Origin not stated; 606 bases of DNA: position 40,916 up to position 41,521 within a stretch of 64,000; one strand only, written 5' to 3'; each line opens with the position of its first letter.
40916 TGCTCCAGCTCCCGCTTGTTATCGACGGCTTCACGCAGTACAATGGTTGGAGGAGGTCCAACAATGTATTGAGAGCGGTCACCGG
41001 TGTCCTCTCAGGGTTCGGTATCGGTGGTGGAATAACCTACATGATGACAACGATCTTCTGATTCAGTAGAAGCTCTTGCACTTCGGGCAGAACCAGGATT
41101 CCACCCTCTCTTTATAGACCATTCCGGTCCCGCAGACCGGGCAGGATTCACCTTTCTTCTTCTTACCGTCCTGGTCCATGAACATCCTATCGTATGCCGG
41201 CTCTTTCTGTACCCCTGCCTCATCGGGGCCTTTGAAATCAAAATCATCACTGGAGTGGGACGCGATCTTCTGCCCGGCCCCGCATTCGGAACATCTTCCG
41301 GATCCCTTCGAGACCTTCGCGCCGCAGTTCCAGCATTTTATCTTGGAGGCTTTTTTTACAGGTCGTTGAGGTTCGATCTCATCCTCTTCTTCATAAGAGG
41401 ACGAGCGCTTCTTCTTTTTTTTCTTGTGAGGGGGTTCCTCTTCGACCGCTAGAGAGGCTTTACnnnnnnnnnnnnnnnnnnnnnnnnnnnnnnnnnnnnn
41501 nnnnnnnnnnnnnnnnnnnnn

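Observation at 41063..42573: Prokaryotic protein with a ~94-residue near-pure poly-Glu/Asp tract, KPLKKKH repeats and four zinc ribbons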

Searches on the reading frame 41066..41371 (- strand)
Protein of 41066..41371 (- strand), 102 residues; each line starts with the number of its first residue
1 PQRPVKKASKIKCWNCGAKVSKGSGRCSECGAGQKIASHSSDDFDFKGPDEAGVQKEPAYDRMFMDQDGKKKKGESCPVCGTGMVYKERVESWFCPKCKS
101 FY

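Call 17: find_related_loci(query=window:41066-41371:-, collection=genome_contigs, flank=10000)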
Query seq(102 aa) (102 aa) in genome_contigs; peptide patterns used: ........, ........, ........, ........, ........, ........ (x = any residue, [..] = any of these).
121 stretches matched a pattern; 7 encode a relative of the query (tblastn E <= 1e-3); 7 distinct loci.
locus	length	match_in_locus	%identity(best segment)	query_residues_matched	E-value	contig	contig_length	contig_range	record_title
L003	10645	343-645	72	1-102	7e-48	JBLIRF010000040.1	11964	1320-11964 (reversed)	MAG: Thermoplasmatota archaeon isolate MG2_202303_bin_37 MG2_202303_bin_37_scaffold_40, whole genome shotgun sequence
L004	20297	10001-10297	71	3-102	2e-45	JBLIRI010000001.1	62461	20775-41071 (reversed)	MAG: Thermoplasmatota archaeon isolate MG1_202007_bin_818 MG1_202007_bin_818_scaffold_1, whole genome shotgun sequence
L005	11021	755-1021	69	13-102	1e-40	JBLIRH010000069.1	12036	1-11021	MAG: Thermoplasmatota archaeon isolate MG1_202108_bin_178 MG1_202108_bin_178_scaffold_70, whole genome shotgun sequence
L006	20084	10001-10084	54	7-34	2e-5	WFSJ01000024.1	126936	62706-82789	MAG: Acidobacteria bacterium isolate S016_38 k151_413095, whole genome shotgun sequence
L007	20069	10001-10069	52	13-35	3e-5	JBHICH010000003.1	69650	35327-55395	MAG: Nitrososphaerales archaeon isolate bea2_sp3_bin.8 NODE_4_length_69650_cov_10.475997, whole genome shotgun sequence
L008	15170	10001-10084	50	7-34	6e-5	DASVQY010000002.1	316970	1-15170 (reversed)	MAG TPA_asm: Pyrinomonadaceae bacterium isolate SMAG_U3220 k141_772458, whole genome shotgun sequence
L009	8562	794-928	33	13-49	1e-4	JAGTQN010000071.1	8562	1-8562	MAG: Candidatus Bathyarchaeota archaeon isolate QZM_A2_bin_28 QZM_A2_bin_28_scaffold_4935_curated, whole genome shotgun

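Call 26: find_related_loci(query=A1, collection=metagenome_contigs, flank=6000)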
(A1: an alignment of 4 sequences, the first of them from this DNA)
Query A1 (92 aa) in metagenome_contigs; peptide patterns used: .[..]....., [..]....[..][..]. (x = any residue, [..] = any of these).
600 stretches matched a pattern (row limit reached: there are more); 5 encode a relative of the query (tblastn E <= 1e-3); 5 distinct loci.
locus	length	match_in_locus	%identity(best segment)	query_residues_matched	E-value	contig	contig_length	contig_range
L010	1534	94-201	83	57-92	5e-17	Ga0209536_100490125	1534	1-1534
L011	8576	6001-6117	44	1-41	1e-7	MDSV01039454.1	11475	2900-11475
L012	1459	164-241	50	66-91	1e-7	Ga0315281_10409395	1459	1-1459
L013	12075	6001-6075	44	67-91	3e-7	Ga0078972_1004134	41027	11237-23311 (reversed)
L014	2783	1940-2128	40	67-91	1e-6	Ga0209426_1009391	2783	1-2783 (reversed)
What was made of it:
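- Tried and rejected: The metagenome DNA scan gave one close but truncated locus (L010) plus unrelated zinc ribbons (call 26).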

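Call 27: find_homologous_proteins(query=A1, max_evalue=0.001)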
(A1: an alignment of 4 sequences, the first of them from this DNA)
Query A1 (4 sequences) (92 aa, profile of the alignment): 11 proteins with E <= 0.001 among 584 candidates.
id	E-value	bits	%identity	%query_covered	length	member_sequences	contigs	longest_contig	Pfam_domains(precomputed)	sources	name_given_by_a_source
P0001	7.8e-53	195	68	100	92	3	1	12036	PF13240.12,PF12773.14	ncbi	ncbi:MAG: double zinc ribbon domain-containing protein [Thermoplasmatota archaeon]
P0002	6.6e-52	192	75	100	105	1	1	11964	PF12773.14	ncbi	ncbi:MAG: hypothetical protein ACMUFK_02625 [Thermoplasmatota archaeon]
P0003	8.2e-51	188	71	100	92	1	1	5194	PF13240.12,PF12773.14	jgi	-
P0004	3.5e-42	161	67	99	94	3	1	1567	PF13240.12,PF12773.14,PF13248.12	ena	-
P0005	4.8e-40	154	63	99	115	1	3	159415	PF13240.12,PF01155.26,PF12773.14,PF13248.12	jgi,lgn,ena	-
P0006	2.6e-39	152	71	99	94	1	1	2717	-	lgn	-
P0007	4.6e-38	148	65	100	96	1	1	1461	-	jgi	jgi:ribosomal protein S27AE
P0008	1.1e-34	137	59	98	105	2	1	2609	PF13240.12,PF12773.14,PF07282.19,PF13248.12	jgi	jgi:predicted RNA-binding Zn-ribbon protein involved in translation (DUF1610 family)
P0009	5.0e-24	103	48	90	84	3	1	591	-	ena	-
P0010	3.9e-22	97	62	68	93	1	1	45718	-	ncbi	ncbi:MAG: hypothetical protein ACMUIE_06970 [Thermoplasmatota archaeon]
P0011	6.5e-21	93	51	90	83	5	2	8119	-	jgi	-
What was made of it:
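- Closest known: Ribosomal zinc-ribbon proteins eS31. Same: JGI auto-annotated one homolog as S27AE (call 27).
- All 11 clusters holding the C-terminal domain in call 27 are 83-115 aa. None of these relatives is fused in frame. Gene callers annotate ORF2 as a separate 83-115 aa protein in most relatives (call 27).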

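Call 28: find_encoding_contigs(protein=P0005, flank=4000, max_places=4)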
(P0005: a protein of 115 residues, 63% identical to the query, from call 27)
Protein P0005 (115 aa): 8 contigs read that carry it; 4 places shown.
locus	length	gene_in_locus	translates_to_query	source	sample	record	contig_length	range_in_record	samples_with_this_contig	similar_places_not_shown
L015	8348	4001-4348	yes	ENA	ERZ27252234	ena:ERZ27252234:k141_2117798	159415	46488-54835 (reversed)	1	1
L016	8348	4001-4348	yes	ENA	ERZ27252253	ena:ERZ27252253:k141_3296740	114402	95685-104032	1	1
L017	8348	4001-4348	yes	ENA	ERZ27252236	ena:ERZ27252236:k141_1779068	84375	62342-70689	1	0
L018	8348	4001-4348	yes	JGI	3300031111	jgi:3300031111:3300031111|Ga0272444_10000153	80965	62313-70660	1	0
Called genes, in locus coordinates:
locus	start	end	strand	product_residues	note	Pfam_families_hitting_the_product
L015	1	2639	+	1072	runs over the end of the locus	PF00041:fn3 (faint), PF13205:Big_5, PF18884:TSP3_bac (faint)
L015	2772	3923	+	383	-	-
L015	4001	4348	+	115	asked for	PF01155:HypA (faint), PF12773:DZR (faint), PF13248:Zn_ribbon_3 (faint), PF13240:Zn_Ribbon_1 (weak)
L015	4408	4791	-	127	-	PF09858:DUF2085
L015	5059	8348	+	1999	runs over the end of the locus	PF01839:FG-GAP, PF13517:FG-GAP_3 (weak), PF01839:FG-GAP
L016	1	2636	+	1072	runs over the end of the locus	PF00041:fn3 (faint), PF13205:Big_5, PF18884:TSP3_bac (faint)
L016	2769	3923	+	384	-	-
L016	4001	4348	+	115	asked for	PF01155:HypA (faint), PF12773:DZR (faint), PF13248:Zn_ribbon_3 (faint), PF13240:Zn_Ribbon_1 (weak)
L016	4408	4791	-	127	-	PF09858:DUF2085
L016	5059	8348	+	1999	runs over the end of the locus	PF01839:FG-GAP, PF13517:FG-GAP_3 (weak), PF01839:FG-GAP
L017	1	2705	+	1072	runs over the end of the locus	PF00041:fn3 (faint), PF13205:Big_5, PF18884:TSP3_bac (faint)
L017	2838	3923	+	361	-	-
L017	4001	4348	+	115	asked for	PF01155:HypA (faint), PF12773:DZR (faint), PF13248:Zn_ribbon_3 (faint), PF13240:Zn_Ribbon_1 (weak)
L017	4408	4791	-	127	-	PF09858:DUF2085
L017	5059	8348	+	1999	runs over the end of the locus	PF01839:FG-GAP, PF13517:FG-GAP_3 (weak), PF01839:FG-GAP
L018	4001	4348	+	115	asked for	PF01155:HypA (faint), PF12773:DZR (faint), PF13248:Zn_ribbon_3 (faint), PF13240:Zn_Ribbon_1 (weak)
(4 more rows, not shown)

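Call 29: find_encoding_contigs(protein=P0003, flank=4000, max_places=3)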
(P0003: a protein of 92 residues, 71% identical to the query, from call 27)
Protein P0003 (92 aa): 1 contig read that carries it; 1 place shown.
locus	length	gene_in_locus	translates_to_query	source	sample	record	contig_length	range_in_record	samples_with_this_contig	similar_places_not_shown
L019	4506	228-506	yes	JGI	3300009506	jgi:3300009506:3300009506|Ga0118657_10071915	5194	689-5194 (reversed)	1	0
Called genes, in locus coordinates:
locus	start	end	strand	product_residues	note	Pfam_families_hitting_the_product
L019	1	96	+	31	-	?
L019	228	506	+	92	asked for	PF13240:Zn_Ribbon_1 (weak), PF12773:DZR (weak)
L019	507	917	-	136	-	PF09858:DUF2085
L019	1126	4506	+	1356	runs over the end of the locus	?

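Call 30: find_encoding_contigs(protein=P0010, flank=4000, max_places=3)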
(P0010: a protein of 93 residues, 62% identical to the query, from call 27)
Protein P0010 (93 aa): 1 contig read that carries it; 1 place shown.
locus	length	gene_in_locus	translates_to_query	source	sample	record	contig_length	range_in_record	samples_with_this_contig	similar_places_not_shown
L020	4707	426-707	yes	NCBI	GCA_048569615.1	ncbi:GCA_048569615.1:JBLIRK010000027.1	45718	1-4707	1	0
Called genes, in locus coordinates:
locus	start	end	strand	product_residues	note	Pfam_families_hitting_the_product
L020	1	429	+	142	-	?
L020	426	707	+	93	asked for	-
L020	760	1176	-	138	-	PF09858:DUF2085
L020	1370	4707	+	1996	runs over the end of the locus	PF01839:FG-GAP (weak), PF13517:FG-GAP_3 (weak), PF01839:FG-GAP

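Call 31: find_encoding_contigs(protein=P0011, flank=4000, max_places=3)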
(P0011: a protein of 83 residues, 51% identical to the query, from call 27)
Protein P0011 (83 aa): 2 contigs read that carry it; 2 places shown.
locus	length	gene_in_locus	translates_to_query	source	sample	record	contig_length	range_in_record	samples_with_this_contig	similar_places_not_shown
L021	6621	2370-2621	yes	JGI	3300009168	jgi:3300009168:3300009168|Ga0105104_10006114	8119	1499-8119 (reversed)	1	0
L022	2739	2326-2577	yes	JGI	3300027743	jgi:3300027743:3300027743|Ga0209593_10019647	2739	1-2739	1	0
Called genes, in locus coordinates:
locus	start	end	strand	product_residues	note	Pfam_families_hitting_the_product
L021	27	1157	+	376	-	PF13205:Big_5, PF18884:TSP3_bac (faint)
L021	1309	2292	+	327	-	-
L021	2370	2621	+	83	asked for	-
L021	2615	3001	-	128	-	PF09858:DUF2085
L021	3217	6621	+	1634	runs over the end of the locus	?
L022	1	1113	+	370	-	?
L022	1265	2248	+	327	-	-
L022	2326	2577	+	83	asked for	-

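Call 52: search_solved_structures(query=A4, max_evalue=1)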
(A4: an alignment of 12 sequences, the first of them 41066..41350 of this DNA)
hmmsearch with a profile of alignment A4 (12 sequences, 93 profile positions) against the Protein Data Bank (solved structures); distinct sequences matched with E-value up to 1: 50.
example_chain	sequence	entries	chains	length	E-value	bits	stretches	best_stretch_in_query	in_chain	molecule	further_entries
8hkx_S27A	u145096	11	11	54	0.0026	21.8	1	55-89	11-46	30S ribosomal protein S27ae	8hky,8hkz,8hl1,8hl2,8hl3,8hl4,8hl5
5it7_f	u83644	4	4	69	0.0048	20.9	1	52-93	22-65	Ubiquitin-40S ribosomal protein S27a | Ribosomal protein eS31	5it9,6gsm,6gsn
9fhl_Y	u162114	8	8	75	0.0066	20.5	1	41-89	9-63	Small ribosomal subunit protein eS31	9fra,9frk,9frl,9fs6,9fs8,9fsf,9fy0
3j80_f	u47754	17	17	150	0.019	19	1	38-93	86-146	eS31 | Ubiquitin-40S ribosomal protein S27a | Small ribosomal subunit protein eS31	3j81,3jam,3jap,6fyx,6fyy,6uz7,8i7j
4v4n_Ai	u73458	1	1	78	0.023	18.8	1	59-91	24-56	50S ribosomal protein L37AE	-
4v6u_Bi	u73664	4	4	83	0.025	18.6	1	59-91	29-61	50S ribosomal protein L37Ae | Large ribosomal subunit protein eL43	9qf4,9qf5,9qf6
1jj2_Y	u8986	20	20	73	0.04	18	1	58-89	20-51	RIBOSOMAL PROTEIN L37Ae | 50S ribosomal protein L37AE | L37Ae 50S ribosomal protein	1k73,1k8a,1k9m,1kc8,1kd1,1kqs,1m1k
6woo_ff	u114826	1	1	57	0.041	17.9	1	61-93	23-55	eS31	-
5mei_e1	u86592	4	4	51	0.046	17.8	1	61-93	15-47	Ubiquitin-40S ribosomal protein S31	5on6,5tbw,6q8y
6i7o_N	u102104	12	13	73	0.047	17.7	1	60-93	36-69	Ubiquitin-40S ribosomal protein S31 | RPS31 isoform 1 | 40S ribosomal protein S31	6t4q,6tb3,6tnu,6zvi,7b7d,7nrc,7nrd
5m1j_f2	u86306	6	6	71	0.048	17.7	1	60-93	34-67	Ubiquitin-40S ribosomal protein S31 | RPS31 isoform 1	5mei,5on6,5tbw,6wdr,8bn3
5ndw_e1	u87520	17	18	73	0.05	17.7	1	60-93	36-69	Ubiquitin-40S ribosomal protein S31 | RPS31 isoform 1 | Ubiquitin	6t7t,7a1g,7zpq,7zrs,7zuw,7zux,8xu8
5obm_E1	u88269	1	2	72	0.052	17.6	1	60-93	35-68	Ubiquitin-40S ribosomal protein S31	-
6gq1_AW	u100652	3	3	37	0.053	17.6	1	64-93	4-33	Ubiquitin-40S ribosomal protein S31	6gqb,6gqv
4v4n_BY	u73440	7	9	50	0.058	17.5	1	59-89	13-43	30S ribosomal protein S27AE | 30S ribosomal protein eS27 | Small ribosomal subunit protein eS31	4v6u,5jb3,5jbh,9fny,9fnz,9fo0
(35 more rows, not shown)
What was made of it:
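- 41078..41143 (-): Zinc ribbon 4 (CPVCG..WFCPKC, ending KSFY at the C-terminus). Weak similarity to eS31/S27ae and eL43 ribbons (call 52).
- Closest known: Ribosomal zinc-ribbon proteins eS31. Same: The K-rich lead-in plus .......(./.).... ribbon of ORF2 aligns weakly with them (E 0.003-0.07 against PDB, call 52).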

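Call 56: predict_structure(alignment_id=A4)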
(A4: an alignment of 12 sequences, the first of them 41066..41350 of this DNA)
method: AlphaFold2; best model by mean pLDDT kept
length: 95 residues; sequences in the alignment: 12
mean_pLDDT: 68.4   pTM: 0.29
mean pLDDT of the five models: 68.4, 67.6, 64.4, 64.1, 60.3
residues with pLDDT >= 90: 0; 70-90: 45; 50-70: 41; < 50: 9
segments of 3 or more residues with pLDDT < 50: 31-35, 61-64
pLDDT, mean of each block of 10 residues (from residue 1): 71 73 65 54 59 55 59 84 87 85
secondary structure, 60 per line:
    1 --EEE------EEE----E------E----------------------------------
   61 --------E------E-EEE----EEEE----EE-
elements in order: E3-5 E12-14 E78-80 E85-88
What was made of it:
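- On Pfam zinc-ribbon families (Zn_Ribbon_1 PF13240, DZR PF12773): The Cys4 spacing and the predicted beta-hairpins still fit a zinc ribbon (call 56).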

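Call 58: fold_search(model_id=the predicted structure, library=pdb)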
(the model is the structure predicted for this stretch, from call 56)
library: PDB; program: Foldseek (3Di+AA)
matches with E <= 10: 338; with E <= 0.001: 0
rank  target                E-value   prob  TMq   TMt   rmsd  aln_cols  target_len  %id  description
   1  5m3m_I                7.1e-02  0.35  0.25  0.21  20.9       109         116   23  Free monomeric RNA polymerase I at 4.0A resolution (released 2016-11-23)
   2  5g5l_I                7.6e-02  0.23  0.23  0.21  20.5       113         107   20  RNA polymerase I-Rrn3 complex at 4.8 A resolution (released 2016-07-27)
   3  8oej_D                8.7e-02  1.00  0.27  0.10   1.3        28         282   28  Extended RPA-DNA nucleoprotein filament (released 2023-05-10)
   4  8oej_A                8.7e-02  1.00  0.27  0.09   1.3        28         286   28  Extended RPA-DNA nucleoprotein filament (released 2023-05-10)
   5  8aas_A                1.0e-01  1.00  0.27  0.15   1.3        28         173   28  Crystal structure of the Pyrococcus abyssi RPA trimerization core bound to poly-dT20 ssDNA (released 2023-05-03)
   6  8c5y_A                1.0e-01  0.99  0.27  0.15   1.4        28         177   28  RPA tetrameric supercomplex from Pyrococcus abyssi (released 2023-05-03)
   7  4ym7_EI               1.5e-01  0.28  0.26  0.21  20.4       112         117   22  RNA polymerase I structure with an alternative dimer hinge (released 2015-09-09)
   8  5n5y_I                1.6e-01  0.21  0.25  0.24  21.4       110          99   21  Cryo-EM structure of RNA polymerase I in complex with Rrn3 and Core Factor (Orientation III) (released 2017-04-05)
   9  4c2m_I                1.8e-01  0.20  0.23  0.18  19.7       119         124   19  Structure of RNA polymerase I at 2.8 A resolution (released 2013-10-23)
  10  5iw4_B                2.7e-01  0.99  0.29  0.11   1.7        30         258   23  Crystal structure of E. coli NudC in complex with NAD (released 2016-07-13)
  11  4rvz                  2.9e-01  0.82  0.24  0.06   2.5        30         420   30  Crystal structure of tRNA fluorescent labeling enzyme (released 2015-03-11)
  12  6hlq_I                3.3e-01  0.14  0.26  0.23  15.8       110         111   19  Yeast RNA polymerase I* elongation complex bound to nucleotide analog GMPCPP (released 2019-04-03)
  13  5iw5_B                3.8e-01  0.97  0.29  0.11   1.6        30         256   23  Crystal structure of E. coli NudC in complex with NMN (released 2016-07-13)
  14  1pft_MODEL_1_A        3.8e-01  0.82  0.27  0.46   4.0        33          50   24  N-TERMINAL DOMAIN OF TFIIB, NMR (released 1996-08-17)
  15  5isy_C                4.4e-01  0.97  0.29  0.12   1.6        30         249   23  Crystal structure of Nudix family protein with NAD (released 2016-09-14)
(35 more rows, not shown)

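Call 70: find_encoding_contigs(protein=P0006, flank=3000, max_places=2)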
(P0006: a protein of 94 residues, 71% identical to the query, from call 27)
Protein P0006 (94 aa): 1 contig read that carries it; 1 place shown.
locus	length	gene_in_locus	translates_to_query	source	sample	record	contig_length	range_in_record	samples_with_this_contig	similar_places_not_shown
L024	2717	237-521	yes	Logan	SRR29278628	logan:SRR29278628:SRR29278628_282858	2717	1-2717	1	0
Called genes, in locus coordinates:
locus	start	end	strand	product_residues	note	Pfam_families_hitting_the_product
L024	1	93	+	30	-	?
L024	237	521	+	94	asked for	-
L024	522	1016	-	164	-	PF09858:DUF2085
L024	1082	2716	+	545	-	?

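Call 71: find_encoding_contigs(protein=P0008, flank=3000, max_places=2)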
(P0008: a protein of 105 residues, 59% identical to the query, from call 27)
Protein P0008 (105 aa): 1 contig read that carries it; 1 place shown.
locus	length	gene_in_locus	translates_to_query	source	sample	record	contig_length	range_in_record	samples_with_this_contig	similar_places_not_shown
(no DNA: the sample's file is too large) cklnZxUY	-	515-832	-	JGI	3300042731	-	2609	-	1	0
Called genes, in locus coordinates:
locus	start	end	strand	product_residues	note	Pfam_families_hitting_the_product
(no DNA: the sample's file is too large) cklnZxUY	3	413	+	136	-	?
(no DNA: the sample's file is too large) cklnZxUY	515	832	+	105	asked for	PF07282:Cas12f1-like_TNB (faint), PF12773:DZR (faint), PF13248:Zn_ribbon_3 (weak), PF13240:Zn_Ribbon_1 (weak)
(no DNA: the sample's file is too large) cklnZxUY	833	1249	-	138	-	PF09858:DUF2085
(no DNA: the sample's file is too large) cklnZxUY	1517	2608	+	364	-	?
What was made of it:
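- Tried and rejected: Contig look-up for P0008 returned no DNA (call 71).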

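Call 72: find_encoding_contigs(protein=P0004, flank=3000, max_places=2)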
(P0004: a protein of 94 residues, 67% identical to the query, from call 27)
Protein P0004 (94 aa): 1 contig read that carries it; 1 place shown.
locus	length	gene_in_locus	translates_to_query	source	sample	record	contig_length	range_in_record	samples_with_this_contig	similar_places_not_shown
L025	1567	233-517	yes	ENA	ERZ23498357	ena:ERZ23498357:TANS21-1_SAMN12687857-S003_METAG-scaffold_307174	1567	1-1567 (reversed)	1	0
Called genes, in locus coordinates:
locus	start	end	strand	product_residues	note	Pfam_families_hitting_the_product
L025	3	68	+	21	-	?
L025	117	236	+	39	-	-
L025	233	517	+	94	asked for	PF13240:Zn_Ribbon_1 (weak), PF13248:Zn_ribbon_3 (faint), PF12773:DZR (faint)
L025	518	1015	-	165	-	PF09858:DUF2085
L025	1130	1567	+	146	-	?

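Call 73: find_encoding_contigs(protein=P0007, flank=3000, max_places=2)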
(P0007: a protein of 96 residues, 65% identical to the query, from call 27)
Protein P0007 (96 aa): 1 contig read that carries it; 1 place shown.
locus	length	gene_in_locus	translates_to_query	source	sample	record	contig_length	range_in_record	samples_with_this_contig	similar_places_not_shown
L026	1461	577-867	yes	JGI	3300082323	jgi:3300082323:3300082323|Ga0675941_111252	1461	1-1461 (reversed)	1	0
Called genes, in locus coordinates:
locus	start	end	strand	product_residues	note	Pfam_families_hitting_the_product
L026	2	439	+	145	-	?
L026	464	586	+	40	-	-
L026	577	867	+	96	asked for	-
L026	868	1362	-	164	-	PF09858:DUF2085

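Call 78: search_protein_representatives(alignment_id=A4)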
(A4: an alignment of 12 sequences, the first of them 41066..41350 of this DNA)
Query: 12 sequences, 93 profile positions. Proteins with E-value up to 0.001 (for the whole library): 98; up to 1e-10: 8; up to 1e-30: 2. The best 98 are listed.
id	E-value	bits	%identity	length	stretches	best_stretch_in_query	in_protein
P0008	9.1e-43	161.1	-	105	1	2-93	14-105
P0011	9.8e-32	125.8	-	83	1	11-93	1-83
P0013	1.1e-21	93.5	-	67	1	32-93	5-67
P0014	2.4e-19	86.1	-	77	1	20-93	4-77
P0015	1.5e-13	67.4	-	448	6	58-92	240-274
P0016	1.6e-12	64.2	-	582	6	63-92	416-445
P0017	1.9e-12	63.9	-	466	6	64-92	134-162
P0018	2.6e-12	63.5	-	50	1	46-93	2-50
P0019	8.5e-10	55.4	-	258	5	63-92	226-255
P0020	1.6e-09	54.6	-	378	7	66-92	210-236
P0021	1.6e-09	54.5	-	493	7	62-92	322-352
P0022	1.9e-09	54.3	-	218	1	19-93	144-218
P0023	2.2e-09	54.1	-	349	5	62-92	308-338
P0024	2.5e-09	54.0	-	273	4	61-92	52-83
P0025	3.3e-09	53.6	-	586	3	63-92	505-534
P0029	7.9e-09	52.3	-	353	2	22-92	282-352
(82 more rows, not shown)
